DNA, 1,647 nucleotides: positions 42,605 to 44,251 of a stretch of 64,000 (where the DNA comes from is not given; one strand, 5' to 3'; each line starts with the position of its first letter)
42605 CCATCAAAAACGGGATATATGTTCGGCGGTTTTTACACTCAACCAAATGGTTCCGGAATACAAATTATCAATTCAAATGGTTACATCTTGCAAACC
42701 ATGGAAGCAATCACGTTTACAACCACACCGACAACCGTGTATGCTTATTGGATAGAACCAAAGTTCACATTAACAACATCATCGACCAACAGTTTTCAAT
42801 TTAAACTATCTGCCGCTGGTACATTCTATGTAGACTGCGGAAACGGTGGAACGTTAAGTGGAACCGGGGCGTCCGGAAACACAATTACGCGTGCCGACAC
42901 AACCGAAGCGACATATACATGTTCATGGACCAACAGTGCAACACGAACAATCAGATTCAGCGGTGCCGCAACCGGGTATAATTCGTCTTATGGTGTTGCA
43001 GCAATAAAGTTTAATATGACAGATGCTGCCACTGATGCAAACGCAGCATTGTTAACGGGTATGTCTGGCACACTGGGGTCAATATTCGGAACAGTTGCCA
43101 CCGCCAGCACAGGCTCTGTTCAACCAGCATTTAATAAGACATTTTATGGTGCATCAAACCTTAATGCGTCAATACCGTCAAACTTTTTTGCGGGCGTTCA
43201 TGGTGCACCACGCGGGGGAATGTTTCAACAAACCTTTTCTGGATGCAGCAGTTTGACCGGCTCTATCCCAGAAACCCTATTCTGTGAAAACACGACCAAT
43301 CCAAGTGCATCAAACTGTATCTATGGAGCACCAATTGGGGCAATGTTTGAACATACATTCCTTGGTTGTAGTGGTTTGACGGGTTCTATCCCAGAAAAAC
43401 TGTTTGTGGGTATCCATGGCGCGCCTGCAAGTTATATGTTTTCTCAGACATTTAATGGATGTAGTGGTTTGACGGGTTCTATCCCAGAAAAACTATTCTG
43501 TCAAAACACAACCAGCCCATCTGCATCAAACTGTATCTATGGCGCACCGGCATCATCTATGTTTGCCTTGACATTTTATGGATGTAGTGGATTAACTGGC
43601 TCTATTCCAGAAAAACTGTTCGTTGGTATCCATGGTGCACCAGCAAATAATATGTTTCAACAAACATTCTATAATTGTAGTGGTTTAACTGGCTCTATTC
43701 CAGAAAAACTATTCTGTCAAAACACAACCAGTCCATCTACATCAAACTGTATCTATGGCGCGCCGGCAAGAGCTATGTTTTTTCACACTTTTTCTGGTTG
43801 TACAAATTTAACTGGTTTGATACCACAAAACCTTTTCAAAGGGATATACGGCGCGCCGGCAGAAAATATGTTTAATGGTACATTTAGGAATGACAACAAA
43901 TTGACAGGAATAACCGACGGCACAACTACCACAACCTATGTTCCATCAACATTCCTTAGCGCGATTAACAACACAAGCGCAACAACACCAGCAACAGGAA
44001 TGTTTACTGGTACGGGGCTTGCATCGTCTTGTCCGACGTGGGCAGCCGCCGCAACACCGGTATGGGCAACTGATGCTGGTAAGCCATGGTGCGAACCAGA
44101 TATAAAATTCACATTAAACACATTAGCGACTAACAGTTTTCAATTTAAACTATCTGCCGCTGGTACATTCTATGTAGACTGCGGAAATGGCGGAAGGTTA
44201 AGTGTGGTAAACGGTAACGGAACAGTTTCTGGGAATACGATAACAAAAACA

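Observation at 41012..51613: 3533-aa secreted mosaic protein combining BspA-type LRRs, Listeria-Bacteroides repeats and eukaryote-like ephrin-receptor-type cysteine repeats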

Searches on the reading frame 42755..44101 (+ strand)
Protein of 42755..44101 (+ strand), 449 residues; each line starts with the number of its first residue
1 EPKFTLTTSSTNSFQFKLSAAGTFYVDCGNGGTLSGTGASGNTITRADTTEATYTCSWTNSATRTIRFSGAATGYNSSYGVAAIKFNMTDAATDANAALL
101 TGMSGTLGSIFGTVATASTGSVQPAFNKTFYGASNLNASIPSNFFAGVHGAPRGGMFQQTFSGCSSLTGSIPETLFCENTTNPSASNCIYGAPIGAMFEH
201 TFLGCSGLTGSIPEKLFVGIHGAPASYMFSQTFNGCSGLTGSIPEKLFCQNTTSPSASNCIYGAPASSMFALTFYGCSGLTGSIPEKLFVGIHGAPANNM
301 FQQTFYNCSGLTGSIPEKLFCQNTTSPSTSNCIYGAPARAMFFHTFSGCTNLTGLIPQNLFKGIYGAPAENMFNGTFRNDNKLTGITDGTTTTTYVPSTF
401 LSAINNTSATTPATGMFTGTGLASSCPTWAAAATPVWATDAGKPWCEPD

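Call 16: find_homologous_proteins(query=window:42755-44101:+, max_evalue=0.00001)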
Query window:42755-44101:+ (449 aa): 812 proteins with E <= 0.00001 among 8000 candidates; the best 120 are listed.
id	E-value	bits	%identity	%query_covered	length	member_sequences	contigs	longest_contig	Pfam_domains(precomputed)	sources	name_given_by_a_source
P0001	1.1e-169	583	63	99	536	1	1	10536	-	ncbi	-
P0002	4.7e-145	502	39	95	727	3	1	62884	-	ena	-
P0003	2.4e-136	474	50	86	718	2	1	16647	-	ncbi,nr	ncbi:MAG: hypothetical protein IKL14_02100, partial [Alphaproteobacteria bacterium]|nr:hypothetical 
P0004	4.8e-136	473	44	90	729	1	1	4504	-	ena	-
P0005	3.6e-131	457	45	82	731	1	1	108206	-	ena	-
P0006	2.4e-126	441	40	95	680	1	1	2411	-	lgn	-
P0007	2.6e-124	434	39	89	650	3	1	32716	-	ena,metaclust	metaclust:\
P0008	3.9e-124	433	46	85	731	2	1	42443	-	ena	-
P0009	1.3e-123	432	44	100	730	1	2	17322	-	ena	-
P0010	2.2e-122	428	44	87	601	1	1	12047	-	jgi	-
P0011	1.6e-121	425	44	92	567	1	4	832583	-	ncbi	-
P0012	6.1e-121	423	49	61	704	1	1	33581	-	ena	-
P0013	5.2e-117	410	46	63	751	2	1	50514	-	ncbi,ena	-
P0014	2.4e-116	408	36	95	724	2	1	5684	-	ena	-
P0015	2.0e-113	398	51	86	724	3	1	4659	-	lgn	-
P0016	4.4e-112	394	50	86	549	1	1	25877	-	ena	-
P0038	1.3e-100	356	45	70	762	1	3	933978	PF00801.27,PF18911.7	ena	-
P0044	1.6e-98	349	45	61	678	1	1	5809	PF00801.27,PF18911.7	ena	-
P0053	1.4e-93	333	36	80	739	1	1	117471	PF00801.27,PF18911.7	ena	-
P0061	4.3e-92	328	42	67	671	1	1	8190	PF18911.7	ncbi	ncbi:MAG: hypothetical protein ACLRFI_03755 [Alphaproteobacteria bacterium]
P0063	1.2e-91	326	36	84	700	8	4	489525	PF00801.27,PF18911.7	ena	-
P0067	6.2e-90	321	36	84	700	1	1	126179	PF00801.27,PF18911.7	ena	-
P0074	4.0e-89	318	47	82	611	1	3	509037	PF00801.27,PF18911.7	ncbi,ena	-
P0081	1.4e-87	313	40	62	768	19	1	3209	PF00801.27,PF18911.7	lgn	-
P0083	1.8e-87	313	45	67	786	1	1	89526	PF00801.27,PF18911.7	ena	-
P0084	1.9e-87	312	35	87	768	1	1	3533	PF00801.27,PF18911.7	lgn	-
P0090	1.3e-85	306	43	69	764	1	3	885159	PF00801.27,PF18911.7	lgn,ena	-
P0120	3.3e-81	292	45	71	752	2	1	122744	PF00801.27,PF18911.7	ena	-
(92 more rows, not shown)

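Call 37: predict_structure(alignment_id=A1)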
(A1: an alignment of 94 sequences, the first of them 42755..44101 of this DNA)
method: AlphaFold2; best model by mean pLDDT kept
length: 449 residues; sequences in the alignment: 94
mean_pLDDT: 97.6   pTM: 0.93
mean pLDDT of the five models: 97.6, 97.2, 96.9, 96.5, 96.3
residues with pLDDT >= 90: 442; 70-90: 6; 50-70: 1; < 50: 0
segments of 3 or more residues with pLDDT < 50: none
pLDDT, mean of each block of 10 residues (from residue 1): 97 99 98 97 98 98 98 96 97 96 98 86 97 98 98 98 98 98 98 98 98 98 98 98 98 98 98 98 98 98 98 98 97 98 98 98 98 98 98 98 96 98 98 97 96
secondary structure, 60 per line:
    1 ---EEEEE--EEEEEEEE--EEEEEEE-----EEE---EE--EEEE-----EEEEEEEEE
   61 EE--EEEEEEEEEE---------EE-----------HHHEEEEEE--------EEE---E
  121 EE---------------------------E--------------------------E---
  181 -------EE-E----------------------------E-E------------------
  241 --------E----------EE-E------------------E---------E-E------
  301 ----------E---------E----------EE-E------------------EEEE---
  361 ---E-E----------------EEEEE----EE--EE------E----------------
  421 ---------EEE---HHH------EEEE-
elements in order: E4-8 E11-18 E21-27 E33-35 E43-46 E52-62 E65-74 E100-105 E114-116 E120-122 E354-357 E383-387 E430-432 E445-448
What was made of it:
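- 42755..44089 (+): Module 2 (aa 582-1026): PKD-like cap, LRRs alternating 31 and 41 aa (the 41-aa units carry a Cys-loop insert), and a C-cap. AlphaFold2 model with pLDDT 97.6 and pTM 0.93 (call 37).
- On Leucine-rich repeat superfamily (fold level): The AlphaFold2 model has pLDDT 97.6 (call 37).
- On PKD domain (PF00801 / PF18911): A beta-sandwich is predicted with high confidence (call 37).
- Module 2 model with pLDDT 97.6 (call 37).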

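Call 39: fold_search(model_id=the predicted structure, library=pdb)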
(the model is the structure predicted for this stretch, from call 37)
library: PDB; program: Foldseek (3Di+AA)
matches with E <= 10: 946; with E <= 0.001: 0
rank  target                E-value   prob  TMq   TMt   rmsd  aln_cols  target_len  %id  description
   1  5fpz                  2.1e-01  0.13  0.07  0.20  12.2        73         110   15  The structure of KdgF from Yersinia enterocolitica with malonate bound in the active site. (released 2016-05-04)
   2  5fu5                  2.5e-01  0.10  0.07  0.20  12.8        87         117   13  The complexity of the Ruminococcus flavefaciens cellulosome reflects an expansion in glycan recognition (released 2016-06-22)
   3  3es1                  2.6e-01  0.08  0.05  0.11  12.1        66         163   18  Crystal structure of protein with a cupin-like fold and unknown function (YP_001165807.1) from NOVOSPHINGOBIUM AROMATICI (released 2008-10-14)
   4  3mnm_C                3.3e-01  0.16  0.08  0.25   8.2        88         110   17  Crystal structure of GAE domain of GGA2p from Saccharomyces cerevisiae (released 2010-09-08)
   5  7crb_A                3.7e-01  0.10  0.19  0.15  14.2       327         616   13  Cryo-EM structure of plant NLR RPP1 LRR-ID domain in complex with ATR1 (released 2020-12-16)
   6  5fq0_A                4.1e-01  0.11  0.07  0.21  12.3        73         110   10  The structure of KdgF from Halomonas sp. (released 2016-05-04)
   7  5fq0_C                4.4e-01  0.11  0.07  0.22  11.5        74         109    9  The structure of KdgF from Halomonas sp. (released 2016-05-04)
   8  4hpk_B                4.4e-01  0.11  0.06  0.21  14.1        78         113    8  Crystal structure of Clostridium histolyticum colg collagenase collagen-binding domain 3B at 1.35 Angstrom resolution  (released 2012-12-12)
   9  6o2k_A                4.4e-01  0.08  0.07  0.16  12.1        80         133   11  Drosophila melanogaster CENP-C cupin domain (released 2019-08-21)
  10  5fq0_D                4.6e-01  0.11  0.07  0.22  11.3        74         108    9  The structure of KdgF from Halomonas sp. (released 2016-05-04)
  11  5cn1_D                4.6e-01  0.10  0.06  0.19  14.4        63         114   21  Crystal structure of yeast GGA1_GAE domain-P21 (released 2016-07-20)
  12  6o2d_A                4.9e-01  0.10  0.07  0.18  12.2        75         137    9  Schizosaccharomyces pombe Cnp3 Cupin Domain (released 2019-08-21)
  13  3zhf_A                5.1e-01  0.12  0.08  0.23  13.3        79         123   16  gamma 2 adaptin EAR domain crystal structure with preS1 site1 peptide NPDWDFN (released 2013-07-10)
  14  5sv5                  5.1e-01  0.08  0.06  0.20  14.8        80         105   16  1.0 Angstrom Crystal Structure of pre-Peptidase C-terminal Domain of Collagenase from Bacillus anthracis. (released 2016-08-17)
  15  6yyu                  5.1e-01  0.05  0.05  0.05  11.0        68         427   13  Aspartyl/Asparaginyl beta-hydroxylase (AspH) oxygenase and TPR domains in complex with manganese and 2-oxoglutarate (released 2021-03-17)
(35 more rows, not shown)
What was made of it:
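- On Leucine-rich repeat superfamily (fold level): Foldseek found nothing at E<=0.001 (call 39).
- Tried and rejected: Foldseek against the PDB found nothing for the LRR model (call 39).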

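Call 43: search_solved_structures(query=A1, max_evalue=1)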
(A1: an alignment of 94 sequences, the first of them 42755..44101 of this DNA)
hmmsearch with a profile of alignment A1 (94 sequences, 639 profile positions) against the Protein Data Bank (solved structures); distinct sequences matched with E-value up to 1: 4.
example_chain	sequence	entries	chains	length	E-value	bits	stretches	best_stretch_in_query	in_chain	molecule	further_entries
4mna_A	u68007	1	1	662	0.00079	21.1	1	412-550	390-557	LRR receptor-like serine/threonine-protein kinase FLS2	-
4mn8_A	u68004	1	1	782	0.0027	19.4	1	412-549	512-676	LRR receptor-like serine/threonine-protein kinase FLS2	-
4xed_A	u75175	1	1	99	0.031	15.9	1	188-224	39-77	Peptidase M14, carboxypeptidase A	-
4fs7_A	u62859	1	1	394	0.033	15.8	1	494-545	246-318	Uncharacterized protein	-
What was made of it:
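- On PKD domain (PF00801 / PF18911): The profile matches the PKD domain 4xed at E=0.03 (call 43).
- The family profile weakly matches FLS2 LRR (8e-4), a PKD domain (0.03) and 4fs7 (0.033) in the PDB (call 43).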

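Call 91: search_protein_families(library=pfam, proteins=[P0038, P0044, P0063, P0074, P0004, P0005, P0008, P0016, P0061], max_evalue=0.1)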
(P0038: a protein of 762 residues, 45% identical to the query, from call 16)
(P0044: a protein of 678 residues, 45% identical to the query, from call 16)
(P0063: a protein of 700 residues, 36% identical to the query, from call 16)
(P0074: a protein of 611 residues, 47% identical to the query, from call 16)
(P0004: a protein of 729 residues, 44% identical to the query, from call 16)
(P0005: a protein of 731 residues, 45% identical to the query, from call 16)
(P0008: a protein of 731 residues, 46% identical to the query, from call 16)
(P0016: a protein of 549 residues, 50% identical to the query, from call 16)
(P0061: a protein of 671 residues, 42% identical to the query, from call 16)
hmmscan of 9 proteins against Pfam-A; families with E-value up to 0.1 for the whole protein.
P0038 (762 aa): 2 families
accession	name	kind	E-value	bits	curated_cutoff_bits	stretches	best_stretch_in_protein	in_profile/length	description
PF18911.6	PKD_4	-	1.6e-07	31.7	27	2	465-504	36-67/85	PKD domain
PF00801.26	PKD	-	6.4e-06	26.5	23.5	1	442-516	15-76/80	PKD domain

P0044 (678 aa): 2 families
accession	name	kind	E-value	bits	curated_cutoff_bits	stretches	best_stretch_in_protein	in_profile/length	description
PF00801.26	PKD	-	3.4e-07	30.6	23.5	2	130-170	31-66/80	PKD domain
PF18911.6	PKD_4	-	1.5e-06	28.6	27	2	129-167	35-66/85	PKD domain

P0063 (700 aa): 3 families
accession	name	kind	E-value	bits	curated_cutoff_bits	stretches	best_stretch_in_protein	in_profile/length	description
PF18911.6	PKD_4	-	5.2e-09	36.5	27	2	140-193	21-66/85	PKD domain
PF00801.26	PKD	-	1.2e-06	28.8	23.5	1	156-203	32-73/80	PKD domain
PF20036.5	Gp13-like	-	0.075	12.8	26.4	0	164-195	245-276/313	Major capsid protein 13-like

P0074 (611 aa): 3 families
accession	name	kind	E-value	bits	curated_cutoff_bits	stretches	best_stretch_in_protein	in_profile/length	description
PF18911.6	PKD_4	-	7.8e-07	29.5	27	2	113-178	14-65/85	PKD domain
PF00801.26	PKD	-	8.7e-06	26.1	23.5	1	110-191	8-75/80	PKD domain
PF23616.1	Ig_GEX2_N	-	0.015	15.8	27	0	545-598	35-87/105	GEX2 N-terminal Ig-like domain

P0004 (729 aa): 5 families
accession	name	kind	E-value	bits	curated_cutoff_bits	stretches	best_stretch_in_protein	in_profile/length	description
PF00801.26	PKD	-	0.00012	22.5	23.5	1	41-92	19-68/80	PKD domain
PF18911.6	PKD_4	-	0.00077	19.9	27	0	43-85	24-64/85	PKD domain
PF24407.1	HTH_upst_double_PIN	-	0.0019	18.9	27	0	143-167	23-47/70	HTH_upstream_double_PIN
PF03095.20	PTPA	-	0.0042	17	27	0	360-378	184-202/293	Phosphotyrosyl phosphate activator (PTPA) protein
PF15096.12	G6B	-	0.0051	17.3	24.3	0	189-225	23-59/114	G6b-B extracellular V-set Ig-like domain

P0005 (731 aa): 6 families
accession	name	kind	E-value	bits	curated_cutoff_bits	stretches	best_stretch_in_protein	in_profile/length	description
PF00801.26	PKD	-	0.00012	22.5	23.5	1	436-487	28-76/80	PKD domain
PF15096.12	G6B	-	0.00066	20.1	24.3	0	576-614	23-61/114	G6b-B extracellular V-set Ig-like domain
PF18911.6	PKD_4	-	0.00072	20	27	0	433-473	32-65/85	PKD domain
PF24407.1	HTH_upst_double_PIN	-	0.001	19.8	27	0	330-350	24-44/70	HTH_upstream_double_PIN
PF01973.23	MptE-like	-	0.013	15.7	34.6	1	36-67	52-83/171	6-hydroxymethylpterin diphosphokinase MptE-like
PF11721.14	Malectin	-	0.028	14.8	23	1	17-79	14-79/163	Malectin domain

P0008 (731 aa): 3 families
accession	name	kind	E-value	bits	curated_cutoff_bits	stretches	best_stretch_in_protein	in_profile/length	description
PF18911.6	PKD_4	-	0.00022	21.6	27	0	103-139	36-65/85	PKD domain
PF00801.26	PKD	-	0.0048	17.3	23.5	0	107-144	35-67/80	PKD domain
PF23836.1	DUF7206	-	0.018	16.1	25.6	0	404-460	28-91/107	Family of unknown function (DUF7206)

P0016 (549 aa): 2 families
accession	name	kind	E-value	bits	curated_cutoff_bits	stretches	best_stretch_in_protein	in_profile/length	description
PF15096.12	G6B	-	0.0038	17.7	24.3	0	240-274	23-57/114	G6b-B extracellular V-set Ig-like domain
PF00801.26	PKD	-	0.088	13.3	23.5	0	132-182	31-76/80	PKD domain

P0061 (671 aa): 5 families
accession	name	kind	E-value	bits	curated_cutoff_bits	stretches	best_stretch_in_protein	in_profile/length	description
PF18911.6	PKD_4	-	2.8e-05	24.5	27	2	42-104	13-75/85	PKD domain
PF00801.26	PKD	-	0.00033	21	23.5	1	44-99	12-66/80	PKD domain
PF09479.16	Flg_new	-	0.00099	19.6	27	1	632-667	6-39/65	Listeria-Bacteroides repeat domain (List_Bact_rpt)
PF21931.2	ABM-like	-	0.0094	16.9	27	0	108-148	45-83/89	ABM-like domain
PF24634.1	DUF7631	-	0.074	14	27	0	280-301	1-22/50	Domain of unknown function (DUF7631)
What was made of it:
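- On PKD domain (PF00801 / PF18911): Homologous N-modules pass the cut-offs: P0044 30.6 vs 23.5 bits and P0063 36.5 vs 27 bits (call 91).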

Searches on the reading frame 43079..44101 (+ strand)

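Call 26: search_protein_families(library=pfam, proteins=[window:43079-44101:+], max_evalue=10)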
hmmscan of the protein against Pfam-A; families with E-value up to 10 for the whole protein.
window:43079-44101:+ (341 aa): 2 families
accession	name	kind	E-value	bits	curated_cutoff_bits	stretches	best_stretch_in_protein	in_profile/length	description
PF17771.6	ADAMTS_CR_2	-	0.18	12.7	27.3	0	192-224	14-44/69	ADAMTS cysteine-rich domain 2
PF17459.7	DUF5422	-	3.5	8.3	25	0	116-158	70-112/153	Family of unknown function (DUF5422)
